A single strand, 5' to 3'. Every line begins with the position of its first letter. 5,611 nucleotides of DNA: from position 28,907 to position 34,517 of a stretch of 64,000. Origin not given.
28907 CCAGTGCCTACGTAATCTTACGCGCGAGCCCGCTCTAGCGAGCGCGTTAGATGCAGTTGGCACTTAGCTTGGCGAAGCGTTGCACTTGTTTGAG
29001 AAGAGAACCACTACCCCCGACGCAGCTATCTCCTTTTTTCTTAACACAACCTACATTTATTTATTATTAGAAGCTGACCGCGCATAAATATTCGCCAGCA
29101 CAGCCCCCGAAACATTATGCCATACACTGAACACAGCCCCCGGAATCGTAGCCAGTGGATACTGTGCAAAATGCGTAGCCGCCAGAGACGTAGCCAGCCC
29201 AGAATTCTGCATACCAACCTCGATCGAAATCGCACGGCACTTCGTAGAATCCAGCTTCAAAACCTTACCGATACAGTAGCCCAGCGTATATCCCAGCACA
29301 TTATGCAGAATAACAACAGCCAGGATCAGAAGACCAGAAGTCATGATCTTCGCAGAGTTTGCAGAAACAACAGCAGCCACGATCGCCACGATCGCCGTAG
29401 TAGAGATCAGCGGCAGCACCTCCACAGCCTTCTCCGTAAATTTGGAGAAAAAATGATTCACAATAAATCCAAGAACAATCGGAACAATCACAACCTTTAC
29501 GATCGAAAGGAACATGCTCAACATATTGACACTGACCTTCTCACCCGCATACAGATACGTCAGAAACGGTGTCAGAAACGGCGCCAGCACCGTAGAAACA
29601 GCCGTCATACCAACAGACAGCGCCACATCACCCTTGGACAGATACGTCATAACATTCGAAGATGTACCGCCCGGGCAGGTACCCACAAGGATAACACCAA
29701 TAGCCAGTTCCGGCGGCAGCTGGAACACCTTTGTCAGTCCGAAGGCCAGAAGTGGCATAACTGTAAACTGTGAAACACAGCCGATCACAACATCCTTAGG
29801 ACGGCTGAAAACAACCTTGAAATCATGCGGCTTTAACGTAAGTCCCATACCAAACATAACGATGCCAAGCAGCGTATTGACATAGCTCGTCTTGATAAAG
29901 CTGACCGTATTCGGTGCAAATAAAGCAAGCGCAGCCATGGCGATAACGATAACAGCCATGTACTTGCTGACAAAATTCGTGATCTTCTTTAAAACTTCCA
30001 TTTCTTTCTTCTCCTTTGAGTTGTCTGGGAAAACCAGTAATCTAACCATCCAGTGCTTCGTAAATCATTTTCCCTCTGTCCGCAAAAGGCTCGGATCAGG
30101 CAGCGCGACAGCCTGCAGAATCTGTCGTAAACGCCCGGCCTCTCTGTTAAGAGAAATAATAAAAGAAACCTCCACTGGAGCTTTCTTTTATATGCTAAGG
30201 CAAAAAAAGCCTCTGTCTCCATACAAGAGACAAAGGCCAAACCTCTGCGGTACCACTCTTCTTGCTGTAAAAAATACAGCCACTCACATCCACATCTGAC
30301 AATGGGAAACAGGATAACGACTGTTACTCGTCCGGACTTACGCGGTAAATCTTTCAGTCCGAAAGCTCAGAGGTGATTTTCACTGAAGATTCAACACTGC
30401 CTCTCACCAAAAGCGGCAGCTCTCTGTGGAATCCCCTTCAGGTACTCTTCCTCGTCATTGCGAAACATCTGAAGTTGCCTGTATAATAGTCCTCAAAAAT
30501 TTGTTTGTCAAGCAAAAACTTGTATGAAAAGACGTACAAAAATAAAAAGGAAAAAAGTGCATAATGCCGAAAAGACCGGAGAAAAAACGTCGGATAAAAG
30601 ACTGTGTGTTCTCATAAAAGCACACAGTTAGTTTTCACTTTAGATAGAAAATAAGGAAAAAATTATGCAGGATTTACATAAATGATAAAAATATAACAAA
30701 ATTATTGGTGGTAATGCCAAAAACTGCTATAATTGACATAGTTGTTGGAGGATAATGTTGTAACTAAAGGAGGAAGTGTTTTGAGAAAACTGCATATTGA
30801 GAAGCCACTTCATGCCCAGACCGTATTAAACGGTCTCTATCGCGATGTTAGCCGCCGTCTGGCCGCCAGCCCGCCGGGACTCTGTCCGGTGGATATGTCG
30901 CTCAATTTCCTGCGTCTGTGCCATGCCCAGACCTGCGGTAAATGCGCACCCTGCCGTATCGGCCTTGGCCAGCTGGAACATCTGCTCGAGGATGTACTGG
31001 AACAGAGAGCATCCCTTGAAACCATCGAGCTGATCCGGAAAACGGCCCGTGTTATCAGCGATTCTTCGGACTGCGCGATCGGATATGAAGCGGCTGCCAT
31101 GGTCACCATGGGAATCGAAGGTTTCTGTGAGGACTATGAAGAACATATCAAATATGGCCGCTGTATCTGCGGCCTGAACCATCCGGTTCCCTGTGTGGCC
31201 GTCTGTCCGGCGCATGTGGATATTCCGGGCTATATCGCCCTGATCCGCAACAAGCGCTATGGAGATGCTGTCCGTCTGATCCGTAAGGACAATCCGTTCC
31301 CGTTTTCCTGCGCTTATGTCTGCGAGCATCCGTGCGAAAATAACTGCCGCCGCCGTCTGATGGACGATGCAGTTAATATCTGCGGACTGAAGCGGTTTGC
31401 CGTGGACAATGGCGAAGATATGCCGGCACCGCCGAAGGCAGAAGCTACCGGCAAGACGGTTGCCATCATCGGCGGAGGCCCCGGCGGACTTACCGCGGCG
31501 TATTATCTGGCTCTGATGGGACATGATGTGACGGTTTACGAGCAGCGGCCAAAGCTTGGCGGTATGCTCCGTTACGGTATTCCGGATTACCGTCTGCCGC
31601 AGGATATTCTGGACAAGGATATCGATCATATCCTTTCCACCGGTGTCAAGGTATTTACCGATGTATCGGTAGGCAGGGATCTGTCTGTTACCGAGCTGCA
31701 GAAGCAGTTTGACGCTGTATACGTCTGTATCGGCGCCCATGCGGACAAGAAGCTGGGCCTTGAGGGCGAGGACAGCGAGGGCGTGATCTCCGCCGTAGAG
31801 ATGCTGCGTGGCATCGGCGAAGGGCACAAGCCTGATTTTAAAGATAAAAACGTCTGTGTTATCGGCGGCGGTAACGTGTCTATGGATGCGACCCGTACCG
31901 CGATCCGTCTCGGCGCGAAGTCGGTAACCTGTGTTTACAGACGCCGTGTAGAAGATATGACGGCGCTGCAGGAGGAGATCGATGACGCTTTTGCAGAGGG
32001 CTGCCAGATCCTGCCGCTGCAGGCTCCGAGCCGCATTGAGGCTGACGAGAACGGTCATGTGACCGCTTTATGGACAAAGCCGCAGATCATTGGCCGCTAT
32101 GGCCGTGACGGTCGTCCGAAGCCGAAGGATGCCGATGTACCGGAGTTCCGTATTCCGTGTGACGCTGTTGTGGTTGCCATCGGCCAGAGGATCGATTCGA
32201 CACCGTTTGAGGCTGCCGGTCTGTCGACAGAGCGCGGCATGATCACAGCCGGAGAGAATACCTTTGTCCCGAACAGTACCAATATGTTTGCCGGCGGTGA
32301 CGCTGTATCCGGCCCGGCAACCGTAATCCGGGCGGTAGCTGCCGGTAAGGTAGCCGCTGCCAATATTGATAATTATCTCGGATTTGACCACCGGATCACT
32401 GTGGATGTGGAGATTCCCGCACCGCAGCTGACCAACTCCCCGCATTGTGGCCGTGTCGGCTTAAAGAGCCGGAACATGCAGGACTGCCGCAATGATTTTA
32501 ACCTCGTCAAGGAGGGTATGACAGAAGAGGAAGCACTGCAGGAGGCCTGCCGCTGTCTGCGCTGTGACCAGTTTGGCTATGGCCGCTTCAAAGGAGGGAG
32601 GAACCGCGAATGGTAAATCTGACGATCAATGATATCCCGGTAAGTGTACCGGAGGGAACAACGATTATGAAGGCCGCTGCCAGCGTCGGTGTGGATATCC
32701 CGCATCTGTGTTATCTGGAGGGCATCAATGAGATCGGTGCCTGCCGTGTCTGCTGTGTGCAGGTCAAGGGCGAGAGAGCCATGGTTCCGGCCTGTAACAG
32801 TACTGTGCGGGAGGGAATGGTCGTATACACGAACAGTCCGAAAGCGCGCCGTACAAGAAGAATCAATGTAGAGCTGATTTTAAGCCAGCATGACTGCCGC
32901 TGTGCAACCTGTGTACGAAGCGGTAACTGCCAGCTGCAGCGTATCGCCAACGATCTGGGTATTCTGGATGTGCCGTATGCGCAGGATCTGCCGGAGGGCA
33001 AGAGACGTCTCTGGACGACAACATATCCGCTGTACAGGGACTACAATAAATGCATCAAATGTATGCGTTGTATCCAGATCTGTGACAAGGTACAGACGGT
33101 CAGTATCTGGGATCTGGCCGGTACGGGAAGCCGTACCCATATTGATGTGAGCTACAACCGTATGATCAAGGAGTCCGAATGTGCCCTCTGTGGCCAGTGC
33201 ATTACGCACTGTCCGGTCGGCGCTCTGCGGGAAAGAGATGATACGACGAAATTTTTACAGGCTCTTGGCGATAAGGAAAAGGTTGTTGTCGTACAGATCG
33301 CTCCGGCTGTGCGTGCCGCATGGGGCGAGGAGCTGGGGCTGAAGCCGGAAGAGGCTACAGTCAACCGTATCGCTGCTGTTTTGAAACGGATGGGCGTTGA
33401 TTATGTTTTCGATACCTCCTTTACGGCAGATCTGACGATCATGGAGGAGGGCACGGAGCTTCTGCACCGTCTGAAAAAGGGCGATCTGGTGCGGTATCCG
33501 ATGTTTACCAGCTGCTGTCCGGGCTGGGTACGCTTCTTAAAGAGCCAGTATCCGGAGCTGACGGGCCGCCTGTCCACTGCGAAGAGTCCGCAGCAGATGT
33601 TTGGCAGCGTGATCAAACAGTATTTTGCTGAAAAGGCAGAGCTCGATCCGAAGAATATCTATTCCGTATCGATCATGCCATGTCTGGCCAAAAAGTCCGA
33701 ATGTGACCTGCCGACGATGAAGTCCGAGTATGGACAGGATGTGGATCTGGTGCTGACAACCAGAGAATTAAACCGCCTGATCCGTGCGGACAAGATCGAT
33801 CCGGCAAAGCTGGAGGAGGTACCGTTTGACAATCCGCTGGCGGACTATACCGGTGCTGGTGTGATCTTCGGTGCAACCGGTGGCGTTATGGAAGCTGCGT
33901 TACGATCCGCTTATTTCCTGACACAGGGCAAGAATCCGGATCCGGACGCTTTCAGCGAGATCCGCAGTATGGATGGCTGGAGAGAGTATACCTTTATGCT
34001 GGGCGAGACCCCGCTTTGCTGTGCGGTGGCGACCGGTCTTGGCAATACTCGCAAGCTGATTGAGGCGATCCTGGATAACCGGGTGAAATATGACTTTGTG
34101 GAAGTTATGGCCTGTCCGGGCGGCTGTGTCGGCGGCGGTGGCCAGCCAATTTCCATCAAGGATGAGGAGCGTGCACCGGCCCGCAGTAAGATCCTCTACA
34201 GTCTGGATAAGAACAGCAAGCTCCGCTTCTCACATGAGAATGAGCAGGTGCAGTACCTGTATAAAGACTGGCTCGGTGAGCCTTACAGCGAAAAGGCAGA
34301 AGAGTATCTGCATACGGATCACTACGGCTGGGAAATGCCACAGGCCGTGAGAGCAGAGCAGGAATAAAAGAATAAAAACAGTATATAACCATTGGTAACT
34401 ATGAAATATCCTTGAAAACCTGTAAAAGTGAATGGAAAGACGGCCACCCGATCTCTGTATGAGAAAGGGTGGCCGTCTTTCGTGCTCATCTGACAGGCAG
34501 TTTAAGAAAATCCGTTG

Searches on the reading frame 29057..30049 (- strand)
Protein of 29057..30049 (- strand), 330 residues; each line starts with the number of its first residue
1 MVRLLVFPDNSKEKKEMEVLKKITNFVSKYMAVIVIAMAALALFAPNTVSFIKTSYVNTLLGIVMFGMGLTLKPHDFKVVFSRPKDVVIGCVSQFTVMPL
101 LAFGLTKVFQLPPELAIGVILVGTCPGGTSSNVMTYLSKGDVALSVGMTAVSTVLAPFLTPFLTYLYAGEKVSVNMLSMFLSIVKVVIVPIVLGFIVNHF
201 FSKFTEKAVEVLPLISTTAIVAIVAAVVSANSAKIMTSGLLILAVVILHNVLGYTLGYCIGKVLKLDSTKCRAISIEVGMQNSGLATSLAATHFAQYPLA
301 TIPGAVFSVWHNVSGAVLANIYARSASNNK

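Call 29: find_homologous_proteins(query=window:29057-30049:-)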
Query window:29057-30049:- (330 aa): 8000 proteins with E <= 0.001 among 8000 candidates; the best 120 are listed.
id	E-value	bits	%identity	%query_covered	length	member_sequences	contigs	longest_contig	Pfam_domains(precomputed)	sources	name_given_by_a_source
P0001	7.2e-206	700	82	77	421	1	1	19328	PF03547.24,PF01758.22,PF13593.12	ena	-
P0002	6.4e-203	691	81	77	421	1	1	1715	PF03547.24,PF01758.22,PF13593.12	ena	-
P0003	2.1e-191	653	94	100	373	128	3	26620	PF01758.22,PF13593.12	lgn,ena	-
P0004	2.2e-182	623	62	95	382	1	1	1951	PF03547.24,PF01758.22,PF13593.12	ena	-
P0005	1.2e-181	621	95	95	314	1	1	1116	PF01758.22,PF13593.12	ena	-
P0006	6.8e-174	595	91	95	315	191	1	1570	PF03547.24,PF01758.22,PF13593.12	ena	-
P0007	2.0e-173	594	90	95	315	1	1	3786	PF03547.24,PF01758.22,PF13593.12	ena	-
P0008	3.1e-173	593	90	95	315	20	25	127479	PF01758.22,PF13593.12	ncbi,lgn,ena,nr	ncbi:MAG: bile acid:sodium symporter family protein [Lachnospiraceae bacterium]|nr:bile acid:sodium 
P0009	4.2e-173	593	89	95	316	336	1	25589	PF01758.22,PF13593.12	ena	-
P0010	7.1e-173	592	91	95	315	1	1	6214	PF03547.24,PF01758.22,PF13593.12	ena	-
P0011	5.0e-172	589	91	95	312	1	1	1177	PF03547.24,PF01758.22,PF13593.12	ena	-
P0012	4.9e-169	580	86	95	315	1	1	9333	PF01758.22,PF13593.12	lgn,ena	-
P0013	5.0e-169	579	86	95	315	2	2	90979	PF01758.22,PF13593.12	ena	-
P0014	5.0e-169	579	86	95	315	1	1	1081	PF01758.22,PF13593.12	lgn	-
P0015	7.4e-169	579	86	95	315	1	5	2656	PF01758.22,PF13593.12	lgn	-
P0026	3.4e-167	573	89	93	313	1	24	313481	PF01758.22,PF13593.12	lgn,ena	-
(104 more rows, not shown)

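Call 30: find_encoding_contigs(protein=P0008, flank=1500, max_places=3)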
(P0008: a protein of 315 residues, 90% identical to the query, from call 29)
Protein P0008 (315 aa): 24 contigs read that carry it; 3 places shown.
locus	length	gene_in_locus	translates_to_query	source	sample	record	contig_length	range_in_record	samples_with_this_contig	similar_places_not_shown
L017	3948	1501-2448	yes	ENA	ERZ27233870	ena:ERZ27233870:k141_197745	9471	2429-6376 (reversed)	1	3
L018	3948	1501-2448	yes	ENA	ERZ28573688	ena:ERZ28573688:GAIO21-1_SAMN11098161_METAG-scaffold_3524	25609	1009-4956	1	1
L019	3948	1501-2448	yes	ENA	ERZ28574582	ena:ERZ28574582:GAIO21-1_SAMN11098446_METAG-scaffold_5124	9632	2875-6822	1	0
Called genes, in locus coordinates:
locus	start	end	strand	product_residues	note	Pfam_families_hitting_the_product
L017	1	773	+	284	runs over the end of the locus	PF23023:Anti-Pycsar_Apyc1, PF00753:Lactamase_B, PF12706:Lactamase_B_2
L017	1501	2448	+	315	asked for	PF13593:SBF_like, PF01758:SBF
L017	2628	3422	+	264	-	PF01817:CM_2, PF01202:SKI, PF13238:AAA_18 (weak)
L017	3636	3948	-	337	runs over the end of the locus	PF03480:DctP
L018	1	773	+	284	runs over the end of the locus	PF23023:Anti-Pycsar_Apyc1, PF00753:Lactamase_B, PF12706:Lactamase_B_2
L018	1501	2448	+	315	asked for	PF13593:SBF_like, PF01758:SBF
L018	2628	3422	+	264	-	PF01817:CM_2, PF01202:SKI, PF13238:AAA_18 (weak)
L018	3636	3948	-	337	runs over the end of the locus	PF03480:DctP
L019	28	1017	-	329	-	PF04607:RelA_SpoT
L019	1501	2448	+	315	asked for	PF13593:SBF_like, PF01758:SBF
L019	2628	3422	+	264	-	PF01817:CM_2, PF01202:SKI, PF13238:AAA_18 (weak)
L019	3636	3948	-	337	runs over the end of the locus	PF03480:DctP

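Call 31: find_encoding_contigs(protein=P0003, flank=1500, max_places=3)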
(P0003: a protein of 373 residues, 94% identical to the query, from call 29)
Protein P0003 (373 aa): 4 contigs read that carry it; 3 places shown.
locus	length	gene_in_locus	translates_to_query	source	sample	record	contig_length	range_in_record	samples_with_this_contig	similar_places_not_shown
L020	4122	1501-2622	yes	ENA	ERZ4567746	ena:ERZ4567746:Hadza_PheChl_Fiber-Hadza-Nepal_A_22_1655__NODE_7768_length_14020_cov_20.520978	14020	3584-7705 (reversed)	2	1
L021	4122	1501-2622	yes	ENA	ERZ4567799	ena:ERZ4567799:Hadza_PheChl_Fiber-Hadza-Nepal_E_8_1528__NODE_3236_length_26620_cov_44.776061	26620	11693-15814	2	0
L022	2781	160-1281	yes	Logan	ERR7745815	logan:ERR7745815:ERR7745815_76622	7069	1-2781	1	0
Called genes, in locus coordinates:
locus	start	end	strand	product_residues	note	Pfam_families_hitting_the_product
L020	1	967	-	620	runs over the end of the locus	PF10589:NADH_4Fe-4S, PF14691:Fer4_20, PF01262:AlaDh_PNT_C (faint), PF13241:NAD_binding_7 (faint), PF01266:DAO (weak), PF07992:Pyr_redox_2, PF12831:FAD_oxidored (weak), PF13450:NAD_binding_8, +3 more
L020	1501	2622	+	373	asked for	PF13593:SBF_like, PF01758:SBF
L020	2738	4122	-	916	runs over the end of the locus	PF00990:GGDEF, PF00563:EAL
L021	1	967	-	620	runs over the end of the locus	PF10589:NADH_4Fe-4S, PF14691:Fer4_20, PF01262:AlaDh_PNT_C (faint), PF13241:NAD_binding_7 (faint), PF01266:DAO (weak), PF07992:Pyr_redox_2, PF12831:FAD_oxidored (weak), PF13450:NAD_binding_8, +3 more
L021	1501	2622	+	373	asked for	PF13593:SBF_like, PF01758:SBF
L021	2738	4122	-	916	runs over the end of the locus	PF00990:GGDEF, PF00563:EAL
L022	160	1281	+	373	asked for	PF13593:SBF_like, PF01758:SBF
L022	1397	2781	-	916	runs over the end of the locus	PF00990:GGDEF, PF00563:EAL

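Call 32: find_encoding_contigs(protein=P0026, flank=1500, max_places=2)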
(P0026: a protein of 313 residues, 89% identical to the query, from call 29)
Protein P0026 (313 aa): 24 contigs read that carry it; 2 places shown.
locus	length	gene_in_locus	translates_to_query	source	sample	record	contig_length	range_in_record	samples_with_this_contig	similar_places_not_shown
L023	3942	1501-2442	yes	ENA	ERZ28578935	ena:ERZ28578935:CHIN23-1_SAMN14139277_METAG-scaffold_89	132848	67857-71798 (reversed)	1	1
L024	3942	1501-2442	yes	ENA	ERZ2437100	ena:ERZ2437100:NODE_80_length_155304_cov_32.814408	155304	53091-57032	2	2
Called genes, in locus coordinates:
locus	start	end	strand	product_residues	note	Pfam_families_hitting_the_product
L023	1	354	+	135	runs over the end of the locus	PF02082:Rrf2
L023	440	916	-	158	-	PF00011:HSP20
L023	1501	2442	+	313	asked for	PF13593:SBF_like, PF01758:SBF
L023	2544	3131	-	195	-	PF01386:Ribosomal_L25p, PF14693:Ribosomal_TL5_C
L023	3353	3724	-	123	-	-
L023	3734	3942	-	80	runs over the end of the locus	PF02639:DUF188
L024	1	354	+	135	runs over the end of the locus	PF02082:Rrf2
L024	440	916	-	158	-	PF00011:HSP20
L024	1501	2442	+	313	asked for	PF13593:SBF_like, PF01758:SBF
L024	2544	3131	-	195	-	PF01386:Ribosomal_L25p, PF14693:Ribosomal_TL5_C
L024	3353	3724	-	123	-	-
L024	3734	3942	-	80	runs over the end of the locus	PF02639:DUF188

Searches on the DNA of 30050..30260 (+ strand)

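Call 53: search_rna_families(source=window, start=30050, end=30260, threshold=evalue, max_evalue=10)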
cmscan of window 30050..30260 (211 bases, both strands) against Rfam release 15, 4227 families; matches with E-value up to 10: 26.
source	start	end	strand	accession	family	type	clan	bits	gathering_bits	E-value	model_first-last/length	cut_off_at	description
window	30107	30197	+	RF01409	STnc250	Gene; sRNA;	-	20.3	42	0.055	1-94/94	no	STnc250 Hfq binding RNA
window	30157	30192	+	RF04157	MIR9486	Gene; miRNA;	-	19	100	0.14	1-119/119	no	MIR9486 microRNA precursor family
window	30053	30204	+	RF02550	RnaG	Gene; sRNA;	-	17.8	153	0.89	1-120/120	no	RnaG sRNA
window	30195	30260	+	RF02861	IR_84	Gene; sRNA;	-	17.2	51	0.78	1-69/186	3'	Neisseria sRNA 84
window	30159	30223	-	RF01859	Phe_leader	Cis-reg; leader;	-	16.4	55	2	1-125/125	no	Phenylalanine leader peptide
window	30139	30188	+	RF02607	AbsR25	Gene; sRNA;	-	16.3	47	1.2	1-164/164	no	Acinetobacter sRNA 25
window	30140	30189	+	RF02495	ohsC_RNA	Gene; antitoxin;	-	16.3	50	3.9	1-77/77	no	Oppression of Hydrophobic ORF by sRNA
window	30223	30260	-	RF00230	T-box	Cis-reg; leader;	-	16.2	93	0.097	183-219/219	5'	T-box leader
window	30160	30190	+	RF01025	mir-934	Gene; miRNA;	-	16.1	80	1.3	1-83/83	no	mir-934 microRNA precursor family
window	30120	30191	+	RF00506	Thr_leader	Cis-reg; leader;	-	15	55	1.6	1-118/118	no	Threonine operon leader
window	30202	30260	-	RF00515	PyrR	Cis-reg;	-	15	54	8.7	58-115/115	5'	PyrR binding site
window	30144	30226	-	RF00288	snoZ30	Gene; snRNA; snoRNA; CD-box;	-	14.2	50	3.1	1-97/97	no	Z30 small nucleolar RNA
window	30195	30260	-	RF00557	L10_leader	Cis-reg; leader;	-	14.2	44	3.2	64-138/138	5'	Ribosomal protein L10 leader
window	30160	30190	-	RF01025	mir-934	Gene; miRNA;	-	14.2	80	4.3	1-83/83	no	mir-934 microRNA precursor family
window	30158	30192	-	RF03360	mir-3156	Gene; miRNA;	-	14.1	76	4.3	1-77/77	no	mir-3156 microRNA precursor family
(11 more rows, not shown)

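Call 54: search_dna_similar(query=window:30150-30210:+, collection=plasmids, mode=distant, max_evalue=1, max_rows=10)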
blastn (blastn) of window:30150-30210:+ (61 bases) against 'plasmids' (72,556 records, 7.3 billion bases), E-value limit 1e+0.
No match.

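Call 55: search_dna_similar(query=window:30150-30210:+, collection=phages, mode=distant, max_evalue=1, max_rows=10)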
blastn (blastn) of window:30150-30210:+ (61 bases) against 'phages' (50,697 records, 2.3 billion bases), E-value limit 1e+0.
Records with a match: 2; places in all: 2; records where one place covers at least 80% of the query: 0.
Best place of each record, by identity: >=99% 1; 90-95% 1.
By first word of the organism name: Bacteriophage 1; Mammaliicoccus 1.
By host as written in the record: - 1; Mammaliicoccus sciuri Dog036 1.
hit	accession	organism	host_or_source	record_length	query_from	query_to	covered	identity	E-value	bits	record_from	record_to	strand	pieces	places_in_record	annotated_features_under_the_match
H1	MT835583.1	Bacteriophage sp.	human fecal samples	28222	5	30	43%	92.3%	1e-1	39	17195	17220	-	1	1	record has no annotation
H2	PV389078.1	Mammaliicoccus phage phi36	Mammaliicoccus sciuri Dog036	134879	40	59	33%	100.0%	4e-1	37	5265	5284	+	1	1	hypothetical protein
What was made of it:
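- Tried and rejected: Plasmid and phage blastn gave nothing relevant (calls 54, 55).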

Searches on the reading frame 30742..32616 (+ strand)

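Call 60: search_protein_families(library=pfam, proteins=[window:30742-32616:+], max_evalue=0.00001)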
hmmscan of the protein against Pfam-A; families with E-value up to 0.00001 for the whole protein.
window:30742-32616:+ (624 aa): 11 families
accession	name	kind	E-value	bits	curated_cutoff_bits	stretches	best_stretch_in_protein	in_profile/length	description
PF07992.20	Pyr_redox_2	-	1.5e-28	100.5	26.1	1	239-535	2-291/291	Pyridine nucleotide-disulphide oxidoreductase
PF10589.14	NADH_4Fe-4S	-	3.9e-22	78.4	23.5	1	51-135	1-85/85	NADH-ubiquinone oxidoreductase-F iron-sulfur binding region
PF14691.11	Fer4_20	-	8.7e-19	67.8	25.8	1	140-224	23-108/113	Dihydroprymidine dehydrogenase domain II, 4Fe-4S cluster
PF13450.12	NAD_binding_8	-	1.6e-10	41.6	21.9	1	242-277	1-36/68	NAD(P)-binding Rossmann-like domain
PF00070.33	Pyr_redox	-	6.3e-09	36.7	22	0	240-273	2-35/82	Pyridine nucleotide-disulphide oxidoreductase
PF13738.12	Pyr_redox_3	-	1e-08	35.3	30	0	364-508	160-294/305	Pyridine nucleotide-disulphide oxidoreductase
PF01266.30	DAO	-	3.1e-08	34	27.9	1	240-273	2-35/353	FAD dependent oxidoreductase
PF01262.27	AlaDh_PNT_C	-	8.1e-08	32.4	23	0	356-396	16-55/214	Alanine dehydrogenase/PNT, C-terminal domain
PF12831.13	FAD_oxidored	-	1.2e-07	31.8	27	1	240-276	2-38/416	FAD dependent oxidoreductase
PF01593.30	Amino_oxidase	-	2.6e-06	27.4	19.8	0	248-274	2-28/443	Flavin containing amine oxidoreductase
PF13241.12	NAD_binding_7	-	3.2e-06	28.1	22.1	0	365-402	4-43/104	Putative NAD(P)-binding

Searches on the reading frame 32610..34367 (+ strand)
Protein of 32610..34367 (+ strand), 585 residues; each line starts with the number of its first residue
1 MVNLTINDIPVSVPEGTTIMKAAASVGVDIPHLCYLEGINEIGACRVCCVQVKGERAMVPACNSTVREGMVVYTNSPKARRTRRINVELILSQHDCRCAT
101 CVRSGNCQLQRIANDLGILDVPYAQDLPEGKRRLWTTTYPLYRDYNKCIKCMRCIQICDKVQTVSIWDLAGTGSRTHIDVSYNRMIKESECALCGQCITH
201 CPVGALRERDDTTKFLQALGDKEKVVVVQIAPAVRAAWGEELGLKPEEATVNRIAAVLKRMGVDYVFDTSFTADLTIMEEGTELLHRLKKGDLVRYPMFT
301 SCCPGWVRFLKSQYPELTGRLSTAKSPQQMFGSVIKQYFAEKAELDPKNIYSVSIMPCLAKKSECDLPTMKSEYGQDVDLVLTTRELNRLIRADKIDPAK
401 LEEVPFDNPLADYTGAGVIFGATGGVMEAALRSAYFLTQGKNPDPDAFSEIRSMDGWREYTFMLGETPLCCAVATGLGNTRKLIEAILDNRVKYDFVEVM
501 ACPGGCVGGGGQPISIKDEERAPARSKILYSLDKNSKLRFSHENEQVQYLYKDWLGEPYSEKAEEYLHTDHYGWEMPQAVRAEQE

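Call 60: search_protein_families(library=pfam, proteins=[window:32610-34367:+], max_evalue=0.00001)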
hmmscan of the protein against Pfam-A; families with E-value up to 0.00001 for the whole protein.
window:32610-34367:+ (585 aa): 7 families
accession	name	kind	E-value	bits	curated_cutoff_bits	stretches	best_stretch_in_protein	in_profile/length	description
PF02906.19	Fe_hyd_lg_C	-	2e-91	306.4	22.1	1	224-510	1-245/245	Iron only hydrogenase large subunit, C-terminal domain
PF13510.11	Fer2_4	-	3.6e-20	72.2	22.8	1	1-76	3-81/82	2Fe-2S iron-sulfur cluster binding domain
PF02256.22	Fe_hyd_SSU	-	1.2e-18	67.3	24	1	522-572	4-54/56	Iron hydrogenase small subunit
PF10588.14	NADH-G_4Fe-4S_3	-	5e-14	52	27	1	83-120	1-38/40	NADH-ubiquinone oxidoreductase-G iron-sulfur binding region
PF12838.12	Fer4_7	-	4.4e-07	30.7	27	1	147-205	1-52/52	4Fe-4S dicluster domain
PF22117.2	Fer4_Nqo3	-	4.4e-07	30.4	27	1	144-206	7-66/67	NADH-quinone oxidoreductase subunit 3, ferredoxin-like domain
PF13237.11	Fer4_10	-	4.6e-06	26.9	25.5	0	186-211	4-31/53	4Fe-4S dicluster domain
